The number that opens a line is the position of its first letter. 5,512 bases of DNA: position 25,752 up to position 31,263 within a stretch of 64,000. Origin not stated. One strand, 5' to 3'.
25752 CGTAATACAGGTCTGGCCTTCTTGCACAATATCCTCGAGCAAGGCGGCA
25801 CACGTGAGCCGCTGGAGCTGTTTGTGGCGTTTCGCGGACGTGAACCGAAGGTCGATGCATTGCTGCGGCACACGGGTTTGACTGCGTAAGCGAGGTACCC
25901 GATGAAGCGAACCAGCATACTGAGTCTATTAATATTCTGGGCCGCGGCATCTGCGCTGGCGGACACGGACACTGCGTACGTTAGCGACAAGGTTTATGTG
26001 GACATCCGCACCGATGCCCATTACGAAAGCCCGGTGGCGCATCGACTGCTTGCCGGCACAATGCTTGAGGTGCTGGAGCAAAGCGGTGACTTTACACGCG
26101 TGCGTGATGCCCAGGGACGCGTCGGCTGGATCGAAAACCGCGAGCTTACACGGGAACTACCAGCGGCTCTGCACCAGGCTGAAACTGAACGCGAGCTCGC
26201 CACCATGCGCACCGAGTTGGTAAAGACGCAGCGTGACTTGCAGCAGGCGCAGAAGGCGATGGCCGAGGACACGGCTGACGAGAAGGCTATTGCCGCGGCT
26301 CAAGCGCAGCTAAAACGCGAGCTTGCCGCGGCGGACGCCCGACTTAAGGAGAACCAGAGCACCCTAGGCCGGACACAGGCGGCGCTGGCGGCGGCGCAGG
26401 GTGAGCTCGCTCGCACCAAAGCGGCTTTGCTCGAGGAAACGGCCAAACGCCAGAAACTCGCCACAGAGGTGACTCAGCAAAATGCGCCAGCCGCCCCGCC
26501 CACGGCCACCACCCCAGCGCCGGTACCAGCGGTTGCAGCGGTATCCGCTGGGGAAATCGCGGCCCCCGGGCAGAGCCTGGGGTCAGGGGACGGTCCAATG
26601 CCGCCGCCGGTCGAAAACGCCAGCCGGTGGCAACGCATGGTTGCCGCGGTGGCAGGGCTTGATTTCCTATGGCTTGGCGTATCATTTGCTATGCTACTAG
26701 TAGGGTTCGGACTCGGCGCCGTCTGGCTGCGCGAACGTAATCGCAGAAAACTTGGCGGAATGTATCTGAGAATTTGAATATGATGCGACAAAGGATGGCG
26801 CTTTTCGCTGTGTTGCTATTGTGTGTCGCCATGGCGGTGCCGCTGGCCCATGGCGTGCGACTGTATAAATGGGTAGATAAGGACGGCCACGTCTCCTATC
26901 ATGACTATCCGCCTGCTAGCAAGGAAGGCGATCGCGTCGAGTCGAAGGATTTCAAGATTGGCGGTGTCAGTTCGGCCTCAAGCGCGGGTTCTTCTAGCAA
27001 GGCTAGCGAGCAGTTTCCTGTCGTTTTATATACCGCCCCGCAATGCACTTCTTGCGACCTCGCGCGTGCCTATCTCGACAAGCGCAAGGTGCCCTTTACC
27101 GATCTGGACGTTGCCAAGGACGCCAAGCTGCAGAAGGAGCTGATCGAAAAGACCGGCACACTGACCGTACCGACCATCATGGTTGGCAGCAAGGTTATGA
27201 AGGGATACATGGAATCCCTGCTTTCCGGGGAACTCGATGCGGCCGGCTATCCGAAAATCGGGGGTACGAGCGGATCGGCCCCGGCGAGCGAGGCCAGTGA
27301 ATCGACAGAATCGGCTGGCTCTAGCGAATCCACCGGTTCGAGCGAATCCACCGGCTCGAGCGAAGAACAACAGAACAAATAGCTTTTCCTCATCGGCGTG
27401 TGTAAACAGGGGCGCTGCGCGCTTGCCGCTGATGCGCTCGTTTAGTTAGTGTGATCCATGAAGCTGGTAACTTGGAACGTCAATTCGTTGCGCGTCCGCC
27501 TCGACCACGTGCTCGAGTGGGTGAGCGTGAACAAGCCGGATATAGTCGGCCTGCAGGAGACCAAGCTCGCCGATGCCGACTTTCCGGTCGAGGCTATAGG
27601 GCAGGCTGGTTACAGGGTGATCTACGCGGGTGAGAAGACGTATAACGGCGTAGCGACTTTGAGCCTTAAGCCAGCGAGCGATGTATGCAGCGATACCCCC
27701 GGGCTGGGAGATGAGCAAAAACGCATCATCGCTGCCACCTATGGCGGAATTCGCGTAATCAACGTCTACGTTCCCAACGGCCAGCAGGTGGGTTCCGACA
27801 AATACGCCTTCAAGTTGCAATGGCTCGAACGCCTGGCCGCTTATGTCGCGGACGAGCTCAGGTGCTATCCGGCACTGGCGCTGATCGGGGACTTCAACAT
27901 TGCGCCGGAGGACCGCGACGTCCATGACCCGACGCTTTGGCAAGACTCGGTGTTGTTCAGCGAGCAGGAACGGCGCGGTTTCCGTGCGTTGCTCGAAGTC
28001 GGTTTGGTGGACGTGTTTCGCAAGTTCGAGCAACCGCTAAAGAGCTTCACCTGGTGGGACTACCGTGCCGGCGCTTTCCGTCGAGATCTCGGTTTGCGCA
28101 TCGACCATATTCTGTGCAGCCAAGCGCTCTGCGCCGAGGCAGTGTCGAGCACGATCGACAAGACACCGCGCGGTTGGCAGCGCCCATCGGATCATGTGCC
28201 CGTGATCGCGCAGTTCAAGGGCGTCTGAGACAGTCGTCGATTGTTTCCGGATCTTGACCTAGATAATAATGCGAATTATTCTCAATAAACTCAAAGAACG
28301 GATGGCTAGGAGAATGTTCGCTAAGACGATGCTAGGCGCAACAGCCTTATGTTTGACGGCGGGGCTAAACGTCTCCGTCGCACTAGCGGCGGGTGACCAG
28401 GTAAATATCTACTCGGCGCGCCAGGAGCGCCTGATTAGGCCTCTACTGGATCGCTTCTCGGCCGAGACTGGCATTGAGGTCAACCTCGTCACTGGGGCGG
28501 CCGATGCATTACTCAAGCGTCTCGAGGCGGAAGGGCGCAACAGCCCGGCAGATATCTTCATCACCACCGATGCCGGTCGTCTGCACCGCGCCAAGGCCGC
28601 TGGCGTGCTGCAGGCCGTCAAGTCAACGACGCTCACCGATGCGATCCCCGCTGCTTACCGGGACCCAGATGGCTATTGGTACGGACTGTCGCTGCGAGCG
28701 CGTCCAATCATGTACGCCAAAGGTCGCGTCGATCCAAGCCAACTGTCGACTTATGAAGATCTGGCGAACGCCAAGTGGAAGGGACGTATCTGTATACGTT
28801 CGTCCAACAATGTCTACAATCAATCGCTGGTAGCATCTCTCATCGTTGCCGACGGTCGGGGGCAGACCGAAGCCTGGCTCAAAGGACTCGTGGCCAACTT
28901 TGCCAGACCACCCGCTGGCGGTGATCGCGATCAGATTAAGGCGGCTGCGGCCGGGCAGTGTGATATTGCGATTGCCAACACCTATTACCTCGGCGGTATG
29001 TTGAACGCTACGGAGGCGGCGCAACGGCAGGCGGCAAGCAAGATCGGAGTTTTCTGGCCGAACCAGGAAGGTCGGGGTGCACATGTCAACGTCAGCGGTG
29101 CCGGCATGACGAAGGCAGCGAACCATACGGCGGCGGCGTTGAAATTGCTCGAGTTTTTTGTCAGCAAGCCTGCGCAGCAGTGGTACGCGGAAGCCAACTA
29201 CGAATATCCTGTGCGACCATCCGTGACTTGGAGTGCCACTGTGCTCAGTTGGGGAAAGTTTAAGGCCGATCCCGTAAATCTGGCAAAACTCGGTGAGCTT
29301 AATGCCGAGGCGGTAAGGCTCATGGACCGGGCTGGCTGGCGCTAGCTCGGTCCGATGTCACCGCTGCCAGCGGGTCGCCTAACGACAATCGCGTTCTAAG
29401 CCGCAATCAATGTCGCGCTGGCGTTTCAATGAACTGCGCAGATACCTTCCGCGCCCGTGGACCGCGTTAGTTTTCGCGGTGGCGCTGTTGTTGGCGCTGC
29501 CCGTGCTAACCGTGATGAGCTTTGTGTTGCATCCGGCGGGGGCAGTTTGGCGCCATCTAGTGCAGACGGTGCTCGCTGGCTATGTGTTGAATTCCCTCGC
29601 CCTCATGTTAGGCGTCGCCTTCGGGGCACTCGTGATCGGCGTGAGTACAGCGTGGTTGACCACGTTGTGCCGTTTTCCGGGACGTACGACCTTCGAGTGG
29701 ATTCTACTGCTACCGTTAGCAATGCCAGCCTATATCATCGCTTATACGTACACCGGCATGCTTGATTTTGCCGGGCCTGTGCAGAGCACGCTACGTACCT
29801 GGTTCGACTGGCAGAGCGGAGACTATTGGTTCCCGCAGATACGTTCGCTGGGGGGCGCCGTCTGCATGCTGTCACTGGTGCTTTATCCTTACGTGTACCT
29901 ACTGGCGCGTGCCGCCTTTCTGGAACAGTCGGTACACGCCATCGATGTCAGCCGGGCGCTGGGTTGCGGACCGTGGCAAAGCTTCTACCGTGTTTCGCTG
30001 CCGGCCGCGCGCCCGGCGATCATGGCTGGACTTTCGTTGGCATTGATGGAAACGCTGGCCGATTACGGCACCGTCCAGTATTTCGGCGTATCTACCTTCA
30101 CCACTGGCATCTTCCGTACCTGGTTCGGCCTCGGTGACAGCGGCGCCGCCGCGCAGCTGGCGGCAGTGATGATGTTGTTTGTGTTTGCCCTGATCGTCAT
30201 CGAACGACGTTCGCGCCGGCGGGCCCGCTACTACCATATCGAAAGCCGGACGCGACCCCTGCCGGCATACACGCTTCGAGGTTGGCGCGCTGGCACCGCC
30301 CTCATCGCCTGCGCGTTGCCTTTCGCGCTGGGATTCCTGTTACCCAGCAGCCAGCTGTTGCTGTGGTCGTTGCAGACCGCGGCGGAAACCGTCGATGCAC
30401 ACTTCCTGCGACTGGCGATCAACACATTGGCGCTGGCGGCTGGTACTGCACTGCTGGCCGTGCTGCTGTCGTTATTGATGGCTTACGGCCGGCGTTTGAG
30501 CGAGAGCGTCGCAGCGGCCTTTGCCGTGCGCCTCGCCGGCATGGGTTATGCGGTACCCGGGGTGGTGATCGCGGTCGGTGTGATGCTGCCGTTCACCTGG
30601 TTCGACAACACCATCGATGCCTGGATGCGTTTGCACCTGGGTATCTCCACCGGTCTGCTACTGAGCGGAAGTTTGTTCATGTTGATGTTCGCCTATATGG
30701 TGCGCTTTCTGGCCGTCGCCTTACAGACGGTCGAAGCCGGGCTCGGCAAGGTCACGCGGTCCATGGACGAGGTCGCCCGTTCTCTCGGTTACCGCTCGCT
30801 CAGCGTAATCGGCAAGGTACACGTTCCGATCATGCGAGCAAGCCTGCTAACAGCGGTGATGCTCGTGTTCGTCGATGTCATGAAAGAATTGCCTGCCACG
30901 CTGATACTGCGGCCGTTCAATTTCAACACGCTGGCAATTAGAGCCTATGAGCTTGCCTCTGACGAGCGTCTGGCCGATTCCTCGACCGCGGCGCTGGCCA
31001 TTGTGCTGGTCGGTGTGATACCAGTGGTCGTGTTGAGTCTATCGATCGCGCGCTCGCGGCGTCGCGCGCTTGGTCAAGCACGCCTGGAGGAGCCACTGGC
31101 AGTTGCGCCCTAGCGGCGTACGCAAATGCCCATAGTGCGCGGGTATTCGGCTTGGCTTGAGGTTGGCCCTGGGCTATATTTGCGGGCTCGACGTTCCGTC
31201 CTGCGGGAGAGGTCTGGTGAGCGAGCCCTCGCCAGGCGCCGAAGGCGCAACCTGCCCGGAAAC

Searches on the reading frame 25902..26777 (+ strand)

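Call 44: search_protein_families(library=pfam, proteins=[window:25902-26777:+], max_evalue=0.00001)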
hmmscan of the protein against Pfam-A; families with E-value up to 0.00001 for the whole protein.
window:25902-26777:+ (291 aa): 2 families
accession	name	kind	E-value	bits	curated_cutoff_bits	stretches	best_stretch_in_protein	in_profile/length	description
PF06347.19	SH3_4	-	1.1e-08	35.2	24.1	1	31-82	3-54/56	Bacterial SH3 domain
PF08239.17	SH3_3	-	1.1e-06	29.1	27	1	33-82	3-53/54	Bacterial SH3 domain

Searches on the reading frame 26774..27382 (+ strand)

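Call 44: search_protein_families(library=pfam, proteins=[window:26774-27382:+], max_evalue=0.00001)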
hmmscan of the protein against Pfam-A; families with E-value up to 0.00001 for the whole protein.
window:26774-27382:+ (202 aa): 2 families
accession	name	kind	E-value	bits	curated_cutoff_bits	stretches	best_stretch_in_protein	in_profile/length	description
PF00462.30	Glutaredoxin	-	2.8e-14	53.5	22.9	1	83-141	1-59/60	Glutaredoxin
PF13511.11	DUF4124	-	7.2e-07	29.8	22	1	16-57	2-42/56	Domain of unknown function (DUF4124)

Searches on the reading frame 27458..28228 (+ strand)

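Call 44: search_protein_families(library=pfam, proteins=[window:27458-28228:+], max_evalue=0.00001)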
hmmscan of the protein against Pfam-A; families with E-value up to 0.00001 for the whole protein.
window:27458-28228:+ (256 aa): 1 family
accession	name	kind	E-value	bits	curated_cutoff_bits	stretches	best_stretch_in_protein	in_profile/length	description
PF03372.29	Exo_endo_phos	-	3.2e-32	112.4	24.5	1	4-246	1-225/225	Endonuclease/Exonuclease/phosphatase family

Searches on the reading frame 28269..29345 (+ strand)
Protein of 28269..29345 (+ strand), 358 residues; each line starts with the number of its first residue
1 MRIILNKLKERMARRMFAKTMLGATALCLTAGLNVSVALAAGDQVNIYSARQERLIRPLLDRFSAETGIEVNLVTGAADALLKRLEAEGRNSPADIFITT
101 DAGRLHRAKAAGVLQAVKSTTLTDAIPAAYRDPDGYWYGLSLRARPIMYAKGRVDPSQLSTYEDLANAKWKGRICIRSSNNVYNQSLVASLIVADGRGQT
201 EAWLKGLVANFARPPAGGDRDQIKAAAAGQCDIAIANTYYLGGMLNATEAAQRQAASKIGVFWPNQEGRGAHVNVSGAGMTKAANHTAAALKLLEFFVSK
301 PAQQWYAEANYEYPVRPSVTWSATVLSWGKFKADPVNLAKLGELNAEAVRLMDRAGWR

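Call 44: search_protein_families(library=pfam, proteins=[window:28269-29345:+], max_evalue=0.00001)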
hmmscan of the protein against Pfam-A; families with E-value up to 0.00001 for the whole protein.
window:28269-29345:+ (358 aa): 4 families
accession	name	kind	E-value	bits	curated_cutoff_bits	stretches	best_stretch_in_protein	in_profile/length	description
PF13416.11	SBP_bac_8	-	4.8e-20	72.9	27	1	60-331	3-277/279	Bacterial extracellular solute-binding protein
PF13343.11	SBP_bac_6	-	5.3e-18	65.8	24.6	1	92-317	2-220/245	Bacterial extracellular solute-binding protein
PF01547.30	SBP_bac_1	-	1.2e-15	58.7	26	1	57-304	12-307/307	Bacterial extracellular solute-binding protein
PF13531.11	SBP_bac_11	-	1.3e-14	55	25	1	53-307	10-222/227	Bacterial extracellular solute-binding protein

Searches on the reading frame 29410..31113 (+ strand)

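Call 23: search_protein_families(library=pfam, proteins=[window:29410-31113:+])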
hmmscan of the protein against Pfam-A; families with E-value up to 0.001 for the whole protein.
window:29410-31113:+ (567 aa): 1 family
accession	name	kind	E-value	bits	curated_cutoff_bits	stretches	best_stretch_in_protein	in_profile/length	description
PF00528.27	BPD_transp_1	-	1.9e-14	54.2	26.4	2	74-273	2-183/184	Binding-protein-dependent transport system inner membrane component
